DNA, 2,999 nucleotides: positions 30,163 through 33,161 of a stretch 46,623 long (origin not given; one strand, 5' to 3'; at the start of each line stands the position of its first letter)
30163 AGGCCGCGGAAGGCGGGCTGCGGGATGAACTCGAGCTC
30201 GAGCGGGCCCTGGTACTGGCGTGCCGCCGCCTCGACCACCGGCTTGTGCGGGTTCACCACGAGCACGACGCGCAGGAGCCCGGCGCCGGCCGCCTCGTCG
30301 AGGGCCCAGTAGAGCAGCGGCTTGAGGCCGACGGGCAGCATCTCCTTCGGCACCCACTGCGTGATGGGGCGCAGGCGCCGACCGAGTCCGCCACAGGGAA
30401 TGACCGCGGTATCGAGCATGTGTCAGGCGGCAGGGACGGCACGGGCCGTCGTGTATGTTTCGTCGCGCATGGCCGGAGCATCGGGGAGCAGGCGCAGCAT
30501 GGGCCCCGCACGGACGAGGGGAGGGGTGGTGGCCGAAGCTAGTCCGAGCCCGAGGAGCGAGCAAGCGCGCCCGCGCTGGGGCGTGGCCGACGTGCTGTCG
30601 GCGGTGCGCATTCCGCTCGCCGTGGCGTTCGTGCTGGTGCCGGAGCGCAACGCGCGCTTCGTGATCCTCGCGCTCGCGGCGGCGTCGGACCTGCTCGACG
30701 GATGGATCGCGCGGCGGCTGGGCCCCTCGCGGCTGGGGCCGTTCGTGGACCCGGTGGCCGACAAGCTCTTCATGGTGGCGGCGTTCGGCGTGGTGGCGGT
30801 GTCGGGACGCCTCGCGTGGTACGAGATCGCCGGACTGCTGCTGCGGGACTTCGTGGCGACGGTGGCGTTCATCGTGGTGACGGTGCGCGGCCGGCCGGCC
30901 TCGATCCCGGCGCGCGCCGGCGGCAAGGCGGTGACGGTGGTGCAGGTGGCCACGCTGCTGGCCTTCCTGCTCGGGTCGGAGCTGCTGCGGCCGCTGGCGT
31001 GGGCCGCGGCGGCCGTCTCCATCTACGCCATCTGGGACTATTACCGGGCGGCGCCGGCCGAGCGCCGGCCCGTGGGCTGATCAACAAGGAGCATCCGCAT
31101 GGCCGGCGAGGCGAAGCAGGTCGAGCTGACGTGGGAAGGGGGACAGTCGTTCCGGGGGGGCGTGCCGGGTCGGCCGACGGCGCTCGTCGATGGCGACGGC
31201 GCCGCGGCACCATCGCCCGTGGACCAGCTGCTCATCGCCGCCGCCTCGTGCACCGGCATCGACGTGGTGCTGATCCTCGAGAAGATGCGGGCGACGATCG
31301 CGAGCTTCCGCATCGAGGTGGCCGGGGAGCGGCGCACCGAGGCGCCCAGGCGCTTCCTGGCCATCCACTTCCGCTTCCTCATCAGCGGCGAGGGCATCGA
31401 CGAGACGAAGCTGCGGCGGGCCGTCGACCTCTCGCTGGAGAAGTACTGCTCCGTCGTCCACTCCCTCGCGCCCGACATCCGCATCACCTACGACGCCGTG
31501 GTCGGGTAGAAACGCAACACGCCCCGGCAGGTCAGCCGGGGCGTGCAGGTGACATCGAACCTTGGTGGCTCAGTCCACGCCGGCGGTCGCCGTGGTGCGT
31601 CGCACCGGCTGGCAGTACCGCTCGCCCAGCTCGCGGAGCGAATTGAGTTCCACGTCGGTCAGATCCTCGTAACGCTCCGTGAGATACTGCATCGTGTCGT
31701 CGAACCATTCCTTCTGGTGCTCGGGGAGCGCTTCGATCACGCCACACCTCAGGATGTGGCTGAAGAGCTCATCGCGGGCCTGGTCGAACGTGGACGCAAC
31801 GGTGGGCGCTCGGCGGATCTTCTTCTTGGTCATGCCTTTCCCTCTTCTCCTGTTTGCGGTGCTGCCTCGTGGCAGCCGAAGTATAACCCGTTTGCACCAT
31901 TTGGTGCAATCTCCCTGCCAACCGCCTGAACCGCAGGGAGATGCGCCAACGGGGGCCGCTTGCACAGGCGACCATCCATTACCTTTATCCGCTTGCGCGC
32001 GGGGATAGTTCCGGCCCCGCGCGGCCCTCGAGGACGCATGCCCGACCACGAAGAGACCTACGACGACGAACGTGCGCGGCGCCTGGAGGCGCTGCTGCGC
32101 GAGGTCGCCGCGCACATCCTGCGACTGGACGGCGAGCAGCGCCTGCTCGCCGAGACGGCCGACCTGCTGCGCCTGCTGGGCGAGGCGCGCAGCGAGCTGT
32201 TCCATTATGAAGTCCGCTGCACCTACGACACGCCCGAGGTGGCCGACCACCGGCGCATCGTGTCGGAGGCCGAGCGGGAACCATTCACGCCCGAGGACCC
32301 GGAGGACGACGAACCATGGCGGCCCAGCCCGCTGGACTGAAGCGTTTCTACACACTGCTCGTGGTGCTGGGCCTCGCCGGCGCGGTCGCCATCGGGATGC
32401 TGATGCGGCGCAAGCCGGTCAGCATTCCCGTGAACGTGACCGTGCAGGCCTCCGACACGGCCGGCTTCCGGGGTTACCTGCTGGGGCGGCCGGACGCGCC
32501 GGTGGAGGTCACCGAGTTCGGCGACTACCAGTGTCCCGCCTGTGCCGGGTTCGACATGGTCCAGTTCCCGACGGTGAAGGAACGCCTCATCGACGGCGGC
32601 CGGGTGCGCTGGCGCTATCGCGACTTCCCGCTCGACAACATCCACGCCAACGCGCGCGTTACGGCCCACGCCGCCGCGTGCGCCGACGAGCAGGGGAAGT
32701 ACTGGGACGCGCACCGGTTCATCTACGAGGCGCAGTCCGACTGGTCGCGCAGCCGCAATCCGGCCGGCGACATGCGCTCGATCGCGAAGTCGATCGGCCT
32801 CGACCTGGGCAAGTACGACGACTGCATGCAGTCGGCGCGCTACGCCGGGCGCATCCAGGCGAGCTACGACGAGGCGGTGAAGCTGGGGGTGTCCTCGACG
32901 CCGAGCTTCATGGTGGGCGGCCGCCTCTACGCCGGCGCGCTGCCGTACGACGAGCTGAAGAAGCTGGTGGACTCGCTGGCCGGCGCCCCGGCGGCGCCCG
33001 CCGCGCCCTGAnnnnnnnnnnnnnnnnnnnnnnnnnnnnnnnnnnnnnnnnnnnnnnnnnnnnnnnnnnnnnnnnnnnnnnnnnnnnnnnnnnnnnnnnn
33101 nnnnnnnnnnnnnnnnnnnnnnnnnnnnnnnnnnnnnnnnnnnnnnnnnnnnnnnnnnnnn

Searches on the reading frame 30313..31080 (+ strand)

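Call 38: search_protein_families(library=pfam, proteins=[window:30313-31080:+], max_evalue=0.001)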
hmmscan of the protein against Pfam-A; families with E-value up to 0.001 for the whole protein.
window:30313-31080:+ (255 aa): 1 family
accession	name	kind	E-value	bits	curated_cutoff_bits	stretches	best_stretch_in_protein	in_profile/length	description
PF01066.26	CDP-OH_P_transf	-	4e-21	76.4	22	1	91-237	3-151/152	CDP-alcohol phosphatidyltransferase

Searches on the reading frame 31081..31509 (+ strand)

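Call 38: search_protein_families(library=pfam, proteins=[window:31081-31509:+], max_evalue=0.001)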
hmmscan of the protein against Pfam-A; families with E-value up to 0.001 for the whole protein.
window:31081-31509:+ (142 aa): 1 family
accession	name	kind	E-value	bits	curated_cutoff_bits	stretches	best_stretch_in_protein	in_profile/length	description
PF02566.24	OsmC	-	4e-19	69.3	27.5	1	40-137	3-99/100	OsmC-like protein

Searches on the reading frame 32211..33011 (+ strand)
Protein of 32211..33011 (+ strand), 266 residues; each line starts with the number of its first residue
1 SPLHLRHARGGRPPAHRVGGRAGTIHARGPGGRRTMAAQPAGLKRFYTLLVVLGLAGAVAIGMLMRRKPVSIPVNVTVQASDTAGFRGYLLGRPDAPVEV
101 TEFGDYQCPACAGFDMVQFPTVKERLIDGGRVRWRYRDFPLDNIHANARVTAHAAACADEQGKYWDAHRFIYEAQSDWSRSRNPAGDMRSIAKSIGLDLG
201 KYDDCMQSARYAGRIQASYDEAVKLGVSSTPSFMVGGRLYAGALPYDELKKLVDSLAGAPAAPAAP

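Call 38: search_protein_families(library=pfam, proteins=[window:32211-33011:+], max_evalue=0.001)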
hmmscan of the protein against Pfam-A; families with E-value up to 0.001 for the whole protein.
window:32211-33011:+ (266 aa): 3 families
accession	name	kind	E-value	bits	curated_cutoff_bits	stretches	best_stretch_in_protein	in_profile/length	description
PF13462.12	Thioredoxin_4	-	6.3e-30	105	23.2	1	90-254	7-164/165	Thioredoxin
PF01323.26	DSBA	-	3.4e-12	47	25.6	1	100-252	2-189/191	DSBA-like thioredoxin domain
PF13098.12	Thioredoxin_2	-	0.00022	22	27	1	103-252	12-103/104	Thioredoxin-like domain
